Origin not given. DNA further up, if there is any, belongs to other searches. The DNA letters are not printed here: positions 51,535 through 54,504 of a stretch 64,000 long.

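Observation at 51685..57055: Orphan secreted 890-aa protein coupled to a PMT/ArnT-type GT-C transferase and a polyprenyl-P-sugar synthase-GtrA fusion: candidate undescribed periplasmic glycosylation module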

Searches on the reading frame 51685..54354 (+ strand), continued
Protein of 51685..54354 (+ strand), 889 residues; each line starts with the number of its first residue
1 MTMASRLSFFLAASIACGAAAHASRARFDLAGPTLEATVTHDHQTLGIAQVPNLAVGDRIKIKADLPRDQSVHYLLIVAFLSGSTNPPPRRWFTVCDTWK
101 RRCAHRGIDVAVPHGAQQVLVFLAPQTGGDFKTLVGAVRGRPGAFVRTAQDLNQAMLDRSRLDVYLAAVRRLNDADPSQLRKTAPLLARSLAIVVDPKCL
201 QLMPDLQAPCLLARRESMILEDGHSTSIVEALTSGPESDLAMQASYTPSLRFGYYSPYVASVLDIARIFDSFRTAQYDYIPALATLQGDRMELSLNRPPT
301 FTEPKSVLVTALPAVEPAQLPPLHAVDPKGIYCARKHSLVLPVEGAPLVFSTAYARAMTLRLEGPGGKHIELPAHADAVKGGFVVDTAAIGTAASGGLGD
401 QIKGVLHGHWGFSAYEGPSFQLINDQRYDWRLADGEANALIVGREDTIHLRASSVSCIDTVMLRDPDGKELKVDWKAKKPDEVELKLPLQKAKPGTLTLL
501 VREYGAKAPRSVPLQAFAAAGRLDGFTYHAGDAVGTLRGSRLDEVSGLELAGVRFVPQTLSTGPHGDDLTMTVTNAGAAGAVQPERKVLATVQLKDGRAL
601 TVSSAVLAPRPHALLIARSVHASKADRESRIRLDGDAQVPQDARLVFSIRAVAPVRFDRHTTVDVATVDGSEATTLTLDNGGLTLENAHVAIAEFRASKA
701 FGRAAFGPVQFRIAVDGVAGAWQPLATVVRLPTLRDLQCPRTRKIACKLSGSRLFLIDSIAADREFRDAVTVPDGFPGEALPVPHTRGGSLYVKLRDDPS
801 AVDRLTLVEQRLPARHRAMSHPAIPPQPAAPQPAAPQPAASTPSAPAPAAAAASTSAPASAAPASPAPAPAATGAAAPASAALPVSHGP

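Call 42: search_protein_families(library=pfam, proteins=[P0299, P0289, P0285, P0280, P0278, P0276, P0274, P0263, P0252, P0273], max_evalue=0.01)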
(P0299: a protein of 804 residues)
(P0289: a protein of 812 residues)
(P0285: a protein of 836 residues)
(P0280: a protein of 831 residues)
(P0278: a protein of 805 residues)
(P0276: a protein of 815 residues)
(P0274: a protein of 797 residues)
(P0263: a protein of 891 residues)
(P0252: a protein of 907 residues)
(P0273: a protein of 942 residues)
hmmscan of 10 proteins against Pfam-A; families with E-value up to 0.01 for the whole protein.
P0299 (804 aa): 0 families

P0289 (812 aa): 0 families

P0285 (836 aa): 0 families

P0280 (831 aa): 0 families

P0278 (805 aa): 0 families

P0276 (815 aa): 0 families

P0274 (797 aa): 0 families

P0263 (891 aa): 0 families

P0252 (907 aa): 0 families

P0273 (942 aa): 0 families
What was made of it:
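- Tried and rejected: Ten distant family members also had no Pfam hit (call 42).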

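Call 54: search_solved_structures(query=A1, max_evalue=1, show_alignments=0)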
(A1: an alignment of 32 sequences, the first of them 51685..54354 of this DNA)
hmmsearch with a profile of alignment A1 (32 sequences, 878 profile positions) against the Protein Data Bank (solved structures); distinct sequences matched with E-value up to 1: 1.
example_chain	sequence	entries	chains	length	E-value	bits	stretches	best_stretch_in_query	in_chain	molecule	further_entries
7bhq_A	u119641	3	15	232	0.3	12.1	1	487-595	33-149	Basal-body rod modification protein FlgD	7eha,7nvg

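Call 55: search_protein_families(library=pfam, proteins=[window:51685-54354:+], max_evalue=10)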
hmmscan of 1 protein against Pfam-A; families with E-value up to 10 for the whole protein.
window:51685-54354:+ (889 aa): 0 families

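Call 63: search_protein_families(library=pfam, proteins=[L052:273-1025:-, L066:6863-8116:+, L071:6376-7524:+, L066:11767-13263:+, L045:16620-17549:+, L037:18927-20108:+, L066:13353-15677:-, L034:15006-15776:-, L040:14816-17161:-, L053:19337-20224:-], max_evalue=0.001)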
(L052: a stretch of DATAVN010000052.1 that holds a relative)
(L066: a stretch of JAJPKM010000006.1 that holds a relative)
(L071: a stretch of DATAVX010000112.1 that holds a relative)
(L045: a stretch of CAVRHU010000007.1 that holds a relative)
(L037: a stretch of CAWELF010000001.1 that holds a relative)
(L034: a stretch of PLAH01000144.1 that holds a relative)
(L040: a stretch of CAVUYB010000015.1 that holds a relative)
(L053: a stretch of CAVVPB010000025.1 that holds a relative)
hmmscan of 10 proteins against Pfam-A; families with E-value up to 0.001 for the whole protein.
L052:273-1025:- (250 aa): 0 families

L066:6863-8116:+ (417 aa): 3 families
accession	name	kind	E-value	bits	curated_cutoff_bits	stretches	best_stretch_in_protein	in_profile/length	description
PF03453.22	MoeA_N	-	4.5e-34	117.9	30.8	1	27-182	8-160/160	MoeA N-terminal region (domain I and II)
PF00994.29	MoCF_biosynth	-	9.1e-24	84.2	26.6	1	196-333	2-143/144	Probable molybdopterin binding domain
PF03454.20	MoeA_C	-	1.1e-10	42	22.1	1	346-415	2-70/72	MoeA C-terminal region (domain IV)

L071:6376-7524:+ (382 aa): 3 families
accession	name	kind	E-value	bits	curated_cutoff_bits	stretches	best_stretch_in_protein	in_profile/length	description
PF06463.18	Mob_synth_C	-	2e-38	131.7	37.4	1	233-359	2-127/128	Molybdenum Cofactor Synthesis C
PF04055.27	Radical_SAM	-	9e-30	104.5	29.5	1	60-226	1-165/166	Radical SAM superfamily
PF13353.11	Fer4_12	-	0.0002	22.1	22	1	64-137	13-82/137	4Fe-4S single cluster domain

L066:11767-13263:+ (498 aa): 2 families
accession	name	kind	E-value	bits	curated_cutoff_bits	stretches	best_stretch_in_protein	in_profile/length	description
PF00155.27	Aminotran_1_2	-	1.2e-54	186.3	19.7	1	136-487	3-361/361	Aminotransferase class I and II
PF00266.25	Aminotran_5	-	0.00043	19.8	21.5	1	196-308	62-177/371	Aminotransferase class-V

L045:16620-17549:+ (309 aa): 1 family
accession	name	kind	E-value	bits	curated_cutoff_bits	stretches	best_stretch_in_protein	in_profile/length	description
PF01967.27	MoaC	-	3.8e-47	160.1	27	1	166-301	1-136/136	MoaC family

L037:18927-20108:+ (393 aa): 2 families
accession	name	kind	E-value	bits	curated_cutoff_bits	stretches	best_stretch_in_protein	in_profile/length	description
PF00899.27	ThiF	-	1.9e-71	240.4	28.1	1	38-273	1-237/238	ThiF family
PF00581.25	Rhodanese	-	6.9e-06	26.9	22.2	1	294-384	2-98/102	Rhodanese-like domain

L066:13353-15677:- (774 aa): 1 family
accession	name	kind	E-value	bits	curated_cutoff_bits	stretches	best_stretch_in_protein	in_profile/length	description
PF00982.27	Glyco_transf_20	-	6.5e-117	391.6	32.5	1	287-753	2-471/473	Glycosyltransferase family 20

L034:15006-15776:- (256 aa): 2 families
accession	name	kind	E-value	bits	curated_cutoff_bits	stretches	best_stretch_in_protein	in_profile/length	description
PF03358.20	FMN_red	-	9.9e-09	35.4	24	1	139-205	67-135/152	NADPH-dependent FMN reductase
PF00258.30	Flavodoxin_1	-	2.8e-06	28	25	1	99-201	1-112/143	Flavodoxin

L040:14816-17161:- (781 aa): 2 families
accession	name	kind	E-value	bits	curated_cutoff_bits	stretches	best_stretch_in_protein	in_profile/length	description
PF00171.27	Aldedh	-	2.8e-54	184.9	23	1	119-600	10-459/461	Aldehyde dehydrogenase family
PF01575.25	MaoC_dehydratas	-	1.1e-22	80.3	27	1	641-740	8-107/123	MaoC like domain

L053:19337-20224:- (295 aa): 0 families
